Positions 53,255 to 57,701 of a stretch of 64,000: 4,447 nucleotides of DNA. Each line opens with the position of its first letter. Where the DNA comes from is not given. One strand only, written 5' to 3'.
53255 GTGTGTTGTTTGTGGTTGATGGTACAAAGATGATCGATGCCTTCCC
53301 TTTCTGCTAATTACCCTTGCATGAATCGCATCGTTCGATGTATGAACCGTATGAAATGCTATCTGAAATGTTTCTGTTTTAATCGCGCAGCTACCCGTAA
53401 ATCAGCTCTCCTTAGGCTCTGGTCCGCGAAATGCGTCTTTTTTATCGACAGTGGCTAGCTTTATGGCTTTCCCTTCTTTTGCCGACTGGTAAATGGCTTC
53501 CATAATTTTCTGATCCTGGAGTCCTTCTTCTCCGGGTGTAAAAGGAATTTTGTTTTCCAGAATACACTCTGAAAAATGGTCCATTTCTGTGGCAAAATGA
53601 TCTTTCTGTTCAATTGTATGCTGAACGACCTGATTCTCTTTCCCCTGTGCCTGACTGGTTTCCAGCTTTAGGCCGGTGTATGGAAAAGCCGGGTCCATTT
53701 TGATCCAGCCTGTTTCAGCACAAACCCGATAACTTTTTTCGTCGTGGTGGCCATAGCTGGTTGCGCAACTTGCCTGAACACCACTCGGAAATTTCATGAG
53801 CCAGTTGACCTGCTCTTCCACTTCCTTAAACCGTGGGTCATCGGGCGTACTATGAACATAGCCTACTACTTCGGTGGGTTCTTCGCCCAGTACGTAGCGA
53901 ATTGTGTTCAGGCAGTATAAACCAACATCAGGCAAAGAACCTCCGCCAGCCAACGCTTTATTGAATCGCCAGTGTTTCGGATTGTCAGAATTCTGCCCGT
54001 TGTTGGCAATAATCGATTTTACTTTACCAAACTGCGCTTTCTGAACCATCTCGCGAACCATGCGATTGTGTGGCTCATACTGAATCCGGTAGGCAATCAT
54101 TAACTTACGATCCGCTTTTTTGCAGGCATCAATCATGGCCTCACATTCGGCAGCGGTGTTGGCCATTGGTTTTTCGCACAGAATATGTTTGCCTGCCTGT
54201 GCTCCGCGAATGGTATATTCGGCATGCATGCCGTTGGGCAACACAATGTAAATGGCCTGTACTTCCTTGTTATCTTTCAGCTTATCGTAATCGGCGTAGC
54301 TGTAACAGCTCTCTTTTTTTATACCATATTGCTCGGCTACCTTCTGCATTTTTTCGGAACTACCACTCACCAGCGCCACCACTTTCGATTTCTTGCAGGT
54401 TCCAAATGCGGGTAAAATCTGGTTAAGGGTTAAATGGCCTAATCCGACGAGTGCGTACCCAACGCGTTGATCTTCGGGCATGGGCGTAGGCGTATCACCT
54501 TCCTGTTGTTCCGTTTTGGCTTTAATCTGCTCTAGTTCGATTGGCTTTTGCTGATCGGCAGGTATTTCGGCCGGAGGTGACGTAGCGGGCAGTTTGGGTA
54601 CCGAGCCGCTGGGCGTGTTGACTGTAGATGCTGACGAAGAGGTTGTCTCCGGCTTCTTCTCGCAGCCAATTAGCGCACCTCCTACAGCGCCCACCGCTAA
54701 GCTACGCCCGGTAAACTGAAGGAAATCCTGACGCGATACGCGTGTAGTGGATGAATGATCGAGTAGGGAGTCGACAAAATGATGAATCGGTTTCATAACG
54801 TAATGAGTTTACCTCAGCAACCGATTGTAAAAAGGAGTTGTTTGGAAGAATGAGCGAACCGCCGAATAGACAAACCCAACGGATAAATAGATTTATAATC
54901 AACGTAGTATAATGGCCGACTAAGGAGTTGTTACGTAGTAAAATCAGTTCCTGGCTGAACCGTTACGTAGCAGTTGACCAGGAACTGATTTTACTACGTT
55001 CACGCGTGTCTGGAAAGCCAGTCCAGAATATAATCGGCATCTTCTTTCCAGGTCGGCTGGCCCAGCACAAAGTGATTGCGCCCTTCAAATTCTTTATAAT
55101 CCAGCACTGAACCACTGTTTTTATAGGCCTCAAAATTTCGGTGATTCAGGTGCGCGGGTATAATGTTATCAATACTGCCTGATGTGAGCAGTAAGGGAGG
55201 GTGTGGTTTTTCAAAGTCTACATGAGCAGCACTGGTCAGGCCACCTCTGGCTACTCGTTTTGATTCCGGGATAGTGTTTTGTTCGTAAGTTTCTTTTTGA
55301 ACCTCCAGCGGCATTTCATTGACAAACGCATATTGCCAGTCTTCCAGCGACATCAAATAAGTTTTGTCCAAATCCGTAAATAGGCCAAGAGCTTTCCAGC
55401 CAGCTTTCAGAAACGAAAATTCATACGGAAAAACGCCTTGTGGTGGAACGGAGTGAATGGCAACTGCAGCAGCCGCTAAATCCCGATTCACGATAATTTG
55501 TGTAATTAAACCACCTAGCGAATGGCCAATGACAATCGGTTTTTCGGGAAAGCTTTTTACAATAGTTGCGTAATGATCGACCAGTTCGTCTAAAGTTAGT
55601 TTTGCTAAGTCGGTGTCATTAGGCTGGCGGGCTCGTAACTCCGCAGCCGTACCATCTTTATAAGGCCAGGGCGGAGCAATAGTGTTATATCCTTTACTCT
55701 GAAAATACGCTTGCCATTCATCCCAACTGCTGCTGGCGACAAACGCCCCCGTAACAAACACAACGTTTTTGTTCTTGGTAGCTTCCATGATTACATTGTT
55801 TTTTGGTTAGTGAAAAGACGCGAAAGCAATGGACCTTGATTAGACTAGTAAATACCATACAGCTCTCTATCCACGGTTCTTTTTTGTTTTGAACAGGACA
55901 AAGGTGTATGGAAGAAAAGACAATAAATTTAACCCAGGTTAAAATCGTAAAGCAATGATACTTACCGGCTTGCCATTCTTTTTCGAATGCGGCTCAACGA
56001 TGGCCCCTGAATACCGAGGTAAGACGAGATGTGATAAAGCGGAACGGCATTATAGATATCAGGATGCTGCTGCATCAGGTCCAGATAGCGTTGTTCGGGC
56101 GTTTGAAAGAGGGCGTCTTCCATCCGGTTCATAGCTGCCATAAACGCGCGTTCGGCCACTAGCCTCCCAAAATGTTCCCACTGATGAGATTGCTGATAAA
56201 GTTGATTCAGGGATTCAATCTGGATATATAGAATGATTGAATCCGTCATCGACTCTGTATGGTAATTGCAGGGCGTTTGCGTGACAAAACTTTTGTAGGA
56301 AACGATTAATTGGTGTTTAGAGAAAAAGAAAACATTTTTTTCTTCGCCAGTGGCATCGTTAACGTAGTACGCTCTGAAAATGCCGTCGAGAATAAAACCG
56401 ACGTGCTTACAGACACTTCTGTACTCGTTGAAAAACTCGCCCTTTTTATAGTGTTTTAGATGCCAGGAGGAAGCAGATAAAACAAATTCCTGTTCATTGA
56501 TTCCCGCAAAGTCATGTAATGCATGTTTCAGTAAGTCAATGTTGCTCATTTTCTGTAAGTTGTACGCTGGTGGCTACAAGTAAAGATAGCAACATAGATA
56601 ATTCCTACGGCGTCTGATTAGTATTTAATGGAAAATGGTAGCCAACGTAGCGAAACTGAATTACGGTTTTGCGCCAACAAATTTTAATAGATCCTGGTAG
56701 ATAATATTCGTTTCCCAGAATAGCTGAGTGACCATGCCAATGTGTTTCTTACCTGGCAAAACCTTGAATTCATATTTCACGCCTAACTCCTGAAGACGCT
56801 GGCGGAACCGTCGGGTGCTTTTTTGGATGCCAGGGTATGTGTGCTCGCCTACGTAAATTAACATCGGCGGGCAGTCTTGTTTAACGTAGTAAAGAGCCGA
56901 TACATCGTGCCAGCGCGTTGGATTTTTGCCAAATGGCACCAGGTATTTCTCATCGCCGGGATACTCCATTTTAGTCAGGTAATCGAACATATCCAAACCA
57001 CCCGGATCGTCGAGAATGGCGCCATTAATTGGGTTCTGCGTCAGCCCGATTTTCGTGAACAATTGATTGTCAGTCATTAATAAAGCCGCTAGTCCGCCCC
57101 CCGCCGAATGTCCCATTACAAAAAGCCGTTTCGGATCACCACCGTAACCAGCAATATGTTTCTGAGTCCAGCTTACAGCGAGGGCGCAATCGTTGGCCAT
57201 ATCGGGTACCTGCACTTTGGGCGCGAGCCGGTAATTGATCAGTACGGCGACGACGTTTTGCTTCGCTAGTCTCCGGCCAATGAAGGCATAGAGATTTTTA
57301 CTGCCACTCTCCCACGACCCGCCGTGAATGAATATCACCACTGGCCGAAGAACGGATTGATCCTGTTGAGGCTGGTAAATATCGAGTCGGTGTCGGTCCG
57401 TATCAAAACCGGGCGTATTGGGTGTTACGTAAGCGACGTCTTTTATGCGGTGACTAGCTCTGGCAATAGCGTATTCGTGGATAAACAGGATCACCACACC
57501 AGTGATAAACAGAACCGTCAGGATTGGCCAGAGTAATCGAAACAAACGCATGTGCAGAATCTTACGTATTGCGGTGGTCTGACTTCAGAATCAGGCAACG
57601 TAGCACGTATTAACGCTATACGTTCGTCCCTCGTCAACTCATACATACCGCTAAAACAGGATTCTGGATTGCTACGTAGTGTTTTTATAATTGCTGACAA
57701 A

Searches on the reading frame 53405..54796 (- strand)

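Call 8: search_protein_families(library=pfam, proteins=[window:53405-54796:-], max_evalue=0.001)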
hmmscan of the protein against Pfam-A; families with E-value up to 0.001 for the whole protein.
window:53405-54796:- (464 aa): 3 families
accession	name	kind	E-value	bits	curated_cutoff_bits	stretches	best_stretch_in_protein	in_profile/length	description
PF01408.29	GFO_IDH_MocA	-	4.5e-28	98.8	24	1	113-236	2-120/120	Oxidoreductase family, NAD-binding Rossmann fold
PF22725.1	GFO_IDH_MocA_C3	-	3.5e-23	82.4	27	1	245-365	2-123/124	GFO/IDH/MocA C-terminal domain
PF02894.22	GFO_IDH_MocA_C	-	2.4e-21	77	22.9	1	248-447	1-218/218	Oxidoreductase family, C-terminal alpha/beta domain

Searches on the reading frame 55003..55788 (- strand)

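Call 8: search_protein_families(library=pfam, proteins=[window:55003-55788:-], max_evalue=0.001)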
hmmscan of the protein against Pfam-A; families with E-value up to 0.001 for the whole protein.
window:55003-55788:- (262 aa): 5 families
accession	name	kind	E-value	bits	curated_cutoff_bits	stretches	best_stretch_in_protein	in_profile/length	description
PF12697.13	Abhydrolase_6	-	2.9e-14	54.7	26.3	1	9-245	1-211/217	Alpha/beta hydrolase family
PF00326.27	Peptidase_S9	-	1.4e-06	28.4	22.6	0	165-261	113-209/213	Prolyl oligopeptidase family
PF00561.26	Abhydrolase_1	-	2e-06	28.1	25.8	1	9-101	3-88/245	alpha/beta hydrolase fold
PF12695.13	Abhydrolase_5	-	0.00026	21.3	27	0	9-115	2-91/164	Alpha/beta hydrolase family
PF12146.15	Hydrolase_4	-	0.00044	20.1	27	0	65-223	58-218/239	Serine aminopeptidase, S33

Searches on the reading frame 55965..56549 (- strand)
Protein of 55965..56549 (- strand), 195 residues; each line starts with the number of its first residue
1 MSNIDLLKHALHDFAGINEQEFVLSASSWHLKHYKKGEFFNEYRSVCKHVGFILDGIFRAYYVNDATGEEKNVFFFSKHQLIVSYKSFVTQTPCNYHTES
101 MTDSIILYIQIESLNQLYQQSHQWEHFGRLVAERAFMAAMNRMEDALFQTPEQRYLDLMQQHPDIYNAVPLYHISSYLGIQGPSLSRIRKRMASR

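Call 8: search_protein_families(library=pfam, proteins=[window:55965-56549:-], max_evalue=0.001)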
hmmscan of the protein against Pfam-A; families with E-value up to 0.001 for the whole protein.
window:55965-56549:- (195 aa): 1 family
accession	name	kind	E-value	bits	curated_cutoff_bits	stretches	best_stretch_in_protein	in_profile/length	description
PF00027.35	cNMP_binding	-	4.6e-07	30.1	27.5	1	32-120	2-88/89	Cyclic nucleotide-binding domain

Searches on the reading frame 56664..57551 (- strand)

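Call 8: search_protein_families(library=pfam, proteins=[window:56664-57551:-], max_evalue=0.001)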
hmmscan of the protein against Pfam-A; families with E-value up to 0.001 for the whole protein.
window:56664-57551:- (296 aa): 6 families
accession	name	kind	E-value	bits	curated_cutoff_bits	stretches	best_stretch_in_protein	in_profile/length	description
PF20434.5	BD-FAE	-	6e-31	108.1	26.8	1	56-237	1-199/215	BD-FAE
PF07859.19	Abhydrolase_3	-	7.7e-27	94.9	25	1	72-270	1-206/210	alpha/beta hydrolase fold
PF00135.34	COesterase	-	6.8e-22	78.5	27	1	55-161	87-203/515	Carboxylesterase family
PF00326.27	Peptidase_S9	-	2.6e-11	43.8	22.6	1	127-273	50-190/213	Prolyl oligopeptidase family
PF12697.13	Abhydrolase_6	-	5.3e-06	27.7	26.3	1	72-188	1-100/217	Alpha/beta hydrolase family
PF12146.15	Hydrolase_4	-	0.00055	19.7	27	0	71-163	6-98/239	Serine aminopeptidase, S33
